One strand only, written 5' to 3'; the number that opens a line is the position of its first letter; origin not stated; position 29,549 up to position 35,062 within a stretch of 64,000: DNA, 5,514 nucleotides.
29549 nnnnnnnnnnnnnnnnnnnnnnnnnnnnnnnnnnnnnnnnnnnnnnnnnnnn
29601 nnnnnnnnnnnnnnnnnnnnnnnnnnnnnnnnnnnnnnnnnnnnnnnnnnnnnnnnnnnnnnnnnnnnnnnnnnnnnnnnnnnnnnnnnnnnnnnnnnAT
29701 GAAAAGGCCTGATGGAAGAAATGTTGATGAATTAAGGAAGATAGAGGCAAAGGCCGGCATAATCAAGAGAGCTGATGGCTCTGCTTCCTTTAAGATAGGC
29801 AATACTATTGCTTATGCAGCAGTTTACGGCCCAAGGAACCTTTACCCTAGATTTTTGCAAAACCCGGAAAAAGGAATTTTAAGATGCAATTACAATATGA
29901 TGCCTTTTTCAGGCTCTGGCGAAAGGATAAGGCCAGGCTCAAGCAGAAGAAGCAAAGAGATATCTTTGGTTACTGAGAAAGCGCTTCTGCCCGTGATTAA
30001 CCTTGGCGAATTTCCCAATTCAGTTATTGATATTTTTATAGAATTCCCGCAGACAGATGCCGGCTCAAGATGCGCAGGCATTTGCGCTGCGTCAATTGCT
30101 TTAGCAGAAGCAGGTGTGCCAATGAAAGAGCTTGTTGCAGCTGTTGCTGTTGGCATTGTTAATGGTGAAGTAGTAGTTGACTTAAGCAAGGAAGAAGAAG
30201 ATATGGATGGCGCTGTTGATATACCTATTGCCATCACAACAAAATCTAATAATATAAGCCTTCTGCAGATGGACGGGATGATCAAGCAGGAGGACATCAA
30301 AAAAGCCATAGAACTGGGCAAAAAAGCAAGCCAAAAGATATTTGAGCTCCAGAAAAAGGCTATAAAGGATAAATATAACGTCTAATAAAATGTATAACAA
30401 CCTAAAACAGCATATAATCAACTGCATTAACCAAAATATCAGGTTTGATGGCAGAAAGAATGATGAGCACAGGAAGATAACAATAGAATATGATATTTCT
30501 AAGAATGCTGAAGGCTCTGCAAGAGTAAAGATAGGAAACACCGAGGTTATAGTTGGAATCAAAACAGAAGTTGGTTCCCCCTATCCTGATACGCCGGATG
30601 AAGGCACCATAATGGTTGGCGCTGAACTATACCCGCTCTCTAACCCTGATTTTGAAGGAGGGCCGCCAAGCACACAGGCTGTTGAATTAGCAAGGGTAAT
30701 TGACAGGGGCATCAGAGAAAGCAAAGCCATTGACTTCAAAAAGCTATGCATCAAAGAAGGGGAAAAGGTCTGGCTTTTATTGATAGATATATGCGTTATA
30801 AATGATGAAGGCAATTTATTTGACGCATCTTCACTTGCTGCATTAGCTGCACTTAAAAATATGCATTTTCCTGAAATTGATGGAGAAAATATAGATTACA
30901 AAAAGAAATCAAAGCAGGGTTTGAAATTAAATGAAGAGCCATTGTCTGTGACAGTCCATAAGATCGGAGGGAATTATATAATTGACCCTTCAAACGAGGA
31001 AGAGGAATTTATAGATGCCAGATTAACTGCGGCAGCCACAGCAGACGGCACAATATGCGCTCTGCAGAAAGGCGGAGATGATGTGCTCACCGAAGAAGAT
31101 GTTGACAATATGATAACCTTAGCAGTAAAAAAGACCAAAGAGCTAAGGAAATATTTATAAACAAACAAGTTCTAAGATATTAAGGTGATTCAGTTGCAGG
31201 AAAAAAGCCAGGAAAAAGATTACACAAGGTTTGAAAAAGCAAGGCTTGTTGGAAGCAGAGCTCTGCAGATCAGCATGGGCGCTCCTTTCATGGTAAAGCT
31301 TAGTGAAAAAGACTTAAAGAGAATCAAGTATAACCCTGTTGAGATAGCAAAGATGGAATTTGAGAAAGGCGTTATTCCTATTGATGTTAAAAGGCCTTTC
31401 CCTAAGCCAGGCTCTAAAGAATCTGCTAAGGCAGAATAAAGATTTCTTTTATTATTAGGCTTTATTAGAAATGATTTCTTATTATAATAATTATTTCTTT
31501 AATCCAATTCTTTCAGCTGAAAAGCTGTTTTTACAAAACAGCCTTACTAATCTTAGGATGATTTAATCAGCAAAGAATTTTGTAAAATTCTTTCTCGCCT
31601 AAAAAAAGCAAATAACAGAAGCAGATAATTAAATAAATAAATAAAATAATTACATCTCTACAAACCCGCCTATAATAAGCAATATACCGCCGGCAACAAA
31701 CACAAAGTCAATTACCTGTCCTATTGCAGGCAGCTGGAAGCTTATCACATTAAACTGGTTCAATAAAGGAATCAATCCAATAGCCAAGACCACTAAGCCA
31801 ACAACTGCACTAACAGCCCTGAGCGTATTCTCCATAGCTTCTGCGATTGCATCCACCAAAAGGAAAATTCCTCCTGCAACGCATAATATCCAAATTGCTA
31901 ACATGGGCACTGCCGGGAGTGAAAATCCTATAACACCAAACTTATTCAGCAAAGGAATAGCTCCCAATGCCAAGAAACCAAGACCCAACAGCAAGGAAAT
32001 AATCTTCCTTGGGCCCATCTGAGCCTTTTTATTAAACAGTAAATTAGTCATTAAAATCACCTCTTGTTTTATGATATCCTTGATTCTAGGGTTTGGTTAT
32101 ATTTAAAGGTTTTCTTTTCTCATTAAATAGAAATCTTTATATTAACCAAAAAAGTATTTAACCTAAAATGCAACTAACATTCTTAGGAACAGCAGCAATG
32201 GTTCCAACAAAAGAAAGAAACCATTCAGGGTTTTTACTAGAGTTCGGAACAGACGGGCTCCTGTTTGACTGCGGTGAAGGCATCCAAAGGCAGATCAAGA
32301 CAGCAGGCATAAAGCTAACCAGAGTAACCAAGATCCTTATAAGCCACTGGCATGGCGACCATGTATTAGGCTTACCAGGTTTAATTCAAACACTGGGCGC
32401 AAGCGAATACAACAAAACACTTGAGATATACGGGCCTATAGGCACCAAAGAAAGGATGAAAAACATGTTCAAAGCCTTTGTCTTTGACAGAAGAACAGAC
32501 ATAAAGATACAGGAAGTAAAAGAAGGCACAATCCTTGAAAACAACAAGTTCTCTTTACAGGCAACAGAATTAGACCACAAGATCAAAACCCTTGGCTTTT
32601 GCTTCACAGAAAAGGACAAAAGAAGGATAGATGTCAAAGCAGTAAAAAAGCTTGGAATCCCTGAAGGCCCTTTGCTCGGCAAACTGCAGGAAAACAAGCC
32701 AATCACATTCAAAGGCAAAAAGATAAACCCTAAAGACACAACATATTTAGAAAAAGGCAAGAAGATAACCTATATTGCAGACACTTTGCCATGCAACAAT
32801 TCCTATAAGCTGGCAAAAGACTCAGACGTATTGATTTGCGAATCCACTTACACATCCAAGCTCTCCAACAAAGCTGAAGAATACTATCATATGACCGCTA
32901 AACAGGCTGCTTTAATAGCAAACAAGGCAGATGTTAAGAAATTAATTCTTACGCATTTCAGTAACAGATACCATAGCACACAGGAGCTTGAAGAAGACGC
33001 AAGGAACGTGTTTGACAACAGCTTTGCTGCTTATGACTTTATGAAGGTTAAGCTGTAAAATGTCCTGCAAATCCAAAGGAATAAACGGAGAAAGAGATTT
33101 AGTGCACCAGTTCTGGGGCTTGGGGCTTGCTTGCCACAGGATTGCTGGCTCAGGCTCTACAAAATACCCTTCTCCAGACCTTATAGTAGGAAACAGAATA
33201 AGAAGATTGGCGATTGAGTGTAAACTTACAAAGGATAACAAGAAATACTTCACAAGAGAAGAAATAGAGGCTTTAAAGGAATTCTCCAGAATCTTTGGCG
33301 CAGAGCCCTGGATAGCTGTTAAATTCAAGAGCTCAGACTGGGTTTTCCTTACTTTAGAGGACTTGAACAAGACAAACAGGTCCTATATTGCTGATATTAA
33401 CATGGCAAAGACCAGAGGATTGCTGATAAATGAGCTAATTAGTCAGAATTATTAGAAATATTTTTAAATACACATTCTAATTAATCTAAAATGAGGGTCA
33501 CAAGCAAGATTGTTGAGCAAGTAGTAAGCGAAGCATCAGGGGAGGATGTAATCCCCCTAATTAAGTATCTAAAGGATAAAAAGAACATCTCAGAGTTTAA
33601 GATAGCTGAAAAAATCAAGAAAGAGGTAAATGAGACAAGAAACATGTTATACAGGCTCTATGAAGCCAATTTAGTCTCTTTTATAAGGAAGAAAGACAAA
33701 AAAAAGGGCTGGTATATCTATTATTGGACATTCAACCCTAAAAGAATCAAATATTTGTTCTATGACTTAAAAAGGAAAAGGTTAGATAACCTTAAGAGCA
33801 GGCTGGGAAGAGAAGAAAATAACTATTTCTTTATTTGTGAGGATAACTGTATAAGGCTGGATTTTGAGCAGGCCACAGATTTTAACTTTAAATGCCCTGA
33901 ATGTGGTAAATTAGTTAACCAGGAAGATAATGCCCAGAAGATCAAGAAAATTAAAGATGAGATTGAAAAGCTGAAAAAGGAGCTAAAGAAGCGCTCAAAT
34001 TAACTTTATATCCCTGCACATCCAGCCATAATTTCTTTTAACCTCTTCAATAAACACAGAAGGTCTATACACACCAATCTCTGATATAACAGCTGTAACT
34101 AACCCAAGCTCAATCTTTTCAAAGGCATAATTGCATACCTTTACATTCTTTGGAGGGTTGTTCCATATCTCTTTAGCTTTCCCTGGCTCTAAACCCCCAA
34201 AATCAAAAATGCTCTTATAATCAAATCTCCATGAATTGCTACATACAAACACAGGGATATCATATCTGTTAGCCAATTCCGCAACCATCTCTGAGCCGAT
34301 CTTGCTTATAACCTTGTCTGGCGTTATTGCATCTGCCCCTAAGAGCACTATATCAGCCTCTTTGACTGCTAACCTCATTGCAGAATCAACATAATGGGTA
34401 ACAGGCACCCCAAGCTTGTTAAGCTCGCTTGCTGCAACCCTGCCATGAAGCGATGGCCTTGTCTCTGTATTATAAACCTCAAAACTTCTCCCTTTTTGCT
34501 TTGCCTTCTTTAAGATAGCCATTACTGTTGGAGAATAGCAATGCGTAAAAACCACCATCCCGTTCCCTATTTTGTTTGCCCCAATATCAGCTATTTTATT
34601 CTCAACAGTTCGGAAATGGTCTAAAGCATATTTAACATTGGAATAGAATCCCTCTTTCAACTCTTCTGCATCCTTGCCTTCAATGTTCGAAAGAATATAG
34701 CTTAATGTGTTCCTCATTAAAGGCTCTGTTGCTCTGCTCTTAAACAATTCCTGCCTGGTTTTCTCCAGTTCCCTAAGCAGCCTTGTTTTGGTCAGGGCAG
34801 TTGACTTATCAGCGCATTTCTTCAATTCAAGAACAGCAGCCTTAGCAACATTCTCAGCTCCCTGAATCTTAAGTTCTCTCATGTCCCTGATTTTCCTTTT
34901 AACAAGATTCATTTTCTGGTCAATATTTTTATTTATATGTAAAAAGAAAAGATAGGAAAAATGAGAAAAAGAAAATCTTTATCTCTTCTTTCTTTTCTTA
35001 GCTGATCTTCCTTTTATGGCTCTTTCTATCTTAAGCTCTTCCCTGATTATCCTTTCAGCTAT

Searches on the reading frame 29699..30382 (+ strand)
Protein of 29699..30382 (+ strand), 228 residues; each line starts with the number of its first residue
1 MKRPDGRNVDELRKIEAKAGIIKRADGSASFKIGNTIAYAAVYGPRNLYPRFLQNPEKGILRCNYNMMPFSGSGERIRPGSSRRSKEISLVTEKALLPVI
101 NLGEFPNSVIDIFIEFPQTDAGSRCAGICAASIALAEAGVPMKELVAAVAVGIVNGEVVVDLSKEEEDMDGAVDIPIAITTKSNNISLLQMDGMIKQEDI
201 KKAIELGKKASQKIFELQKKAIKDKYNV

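Call 18: search_protein_families(library=pfam, proteins=[window:29699-30382:+], max_evalue=0.0001)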
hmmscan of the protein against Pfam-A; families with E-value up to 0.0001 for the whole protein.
window:29699-30382:+ (228 aa): 2 families
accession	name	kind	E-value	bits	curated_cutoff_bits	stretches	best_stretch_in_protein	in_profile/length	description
PF01138.27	RNase_PH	-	9.9e-29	100.8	25.5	1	11-141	1-130/130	3' exoribonuclease family, domain 1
PF03725.20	RNase_PH_C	-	2e-14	53.7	20.8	1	145-210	2-67/67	3' exoribonuclease family, domain 2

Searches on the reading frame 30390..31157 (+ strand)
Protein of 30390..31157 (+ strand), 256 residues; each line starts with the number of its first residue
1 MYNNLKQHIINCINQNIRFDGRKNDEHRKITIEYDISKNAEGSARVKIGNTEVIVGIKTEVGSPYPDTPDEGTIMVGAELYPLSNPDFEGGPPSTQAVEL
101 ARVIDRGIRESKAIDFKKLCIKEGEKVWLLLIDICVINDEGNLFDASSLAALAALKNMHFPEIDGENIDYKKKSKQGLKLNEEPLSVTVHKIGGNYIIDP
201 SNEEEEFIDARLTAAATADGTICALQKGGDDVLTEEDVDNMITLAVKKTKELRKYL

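Call 18: search_protein_families(library=pfam, proteins=[window:30390-31157:+], max_evalue=0.0001)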
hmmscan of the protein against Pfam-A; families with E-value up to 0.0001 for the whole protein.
window:30390-31157:+ (256 aa): 2 families
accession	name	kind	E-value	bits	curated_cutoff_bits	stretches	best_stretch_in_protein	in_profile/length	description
PF01138.27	RNase_PH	-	1.5e-30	106.7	25.5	1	26-161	1-130/130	3' exoribonuclease family, domain 1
PF03725.20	RNase_PH_C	-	7.5e-15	55.1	20.8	1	184-247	3-66/67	3' exoribonuclease family, domain 2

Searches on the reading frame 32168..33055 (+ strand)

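Call 18: search_protein_families(library=pfam, proteins=[window:32168-33055:+], max_evalue=0.0001)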
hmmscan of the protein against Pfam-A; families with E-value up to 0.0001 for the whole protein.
window:32168-33055:+ (296 aa): 4 families
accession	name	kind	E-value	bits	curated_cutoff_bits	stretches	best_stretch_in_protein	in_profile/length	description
PF12706.13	Lactamase_B_2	-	1.3e-19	71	27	2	31-151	3-135/200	Beta-lactamase superfamily domain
PF00753.33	Lactamase_B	-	7.8e-12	46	22.7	1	17-106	4-101/196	Metallo-beta-lactamase superfamily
PF13691.12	Lactamase_B_4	-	6.9e-06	26.1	27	1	11-66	4-61/63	tRNase Z endonuclease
PF23023.1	Anti-Pycsar_Apyc1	-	2e-05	24.6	50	1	2-90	4-90/250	Anti-Pycsar protein Apyc1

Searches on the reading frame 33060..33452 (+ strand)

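Call 18: search_protein_families(library=pfam, proteins=[window:33060-33452:+], max_evalue=0.0001)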
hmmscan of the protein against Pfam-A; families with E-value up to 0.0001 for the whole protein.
window:33060-33452:+ (131 aa): 1 family
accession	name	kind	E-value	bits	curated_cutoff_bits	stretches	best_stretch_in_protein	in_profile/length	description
PF01870.24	Hjc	-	6.5e-26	90.6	21.1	1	10-100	2-92/93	Archaeal holliday junction resolvase (hjc)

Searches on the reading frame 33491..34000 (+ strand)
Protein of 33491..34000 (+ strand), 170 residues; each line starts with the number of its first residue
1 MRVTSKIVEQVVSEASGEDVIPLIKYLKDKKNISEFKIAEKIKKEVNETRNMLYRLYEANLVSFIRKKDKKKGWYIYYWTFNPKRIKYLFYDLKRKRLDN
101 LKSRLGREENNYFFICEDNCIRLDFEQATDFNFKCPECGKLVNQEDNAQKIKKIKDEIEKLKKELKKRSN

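Call 18: search_protein_families(library=pfam, proteins=[window:33491-34000:+], max_evalue=0.0001)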
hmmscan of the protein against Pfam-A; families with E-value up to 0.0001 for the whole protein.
window:33491-34000:+ (170 aa): 1 family
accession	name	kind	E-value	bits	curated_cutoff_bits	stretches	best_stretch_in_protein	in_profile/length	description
PF02002.24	TFIIE_alpha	-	3.1e-16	59.6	22.9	1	7-110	2-105/105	TFIIE alpha subunit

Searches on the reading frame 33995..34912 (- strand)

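Call 18: search_protein_families(library=pfam, proteins=[window:33995-34912:-], max_evalue=0.0001)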
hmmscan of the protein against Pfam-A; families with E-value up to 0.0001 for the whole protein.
window:33995-34912:- (305 aa): 1 family
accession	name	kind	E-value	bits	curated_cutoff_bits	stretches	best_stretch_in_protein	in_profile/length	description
PF01008.23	IF-2B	-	8.8e-54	183.1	22.4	1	15-284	1-280/280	Initiation factor 2 subunit family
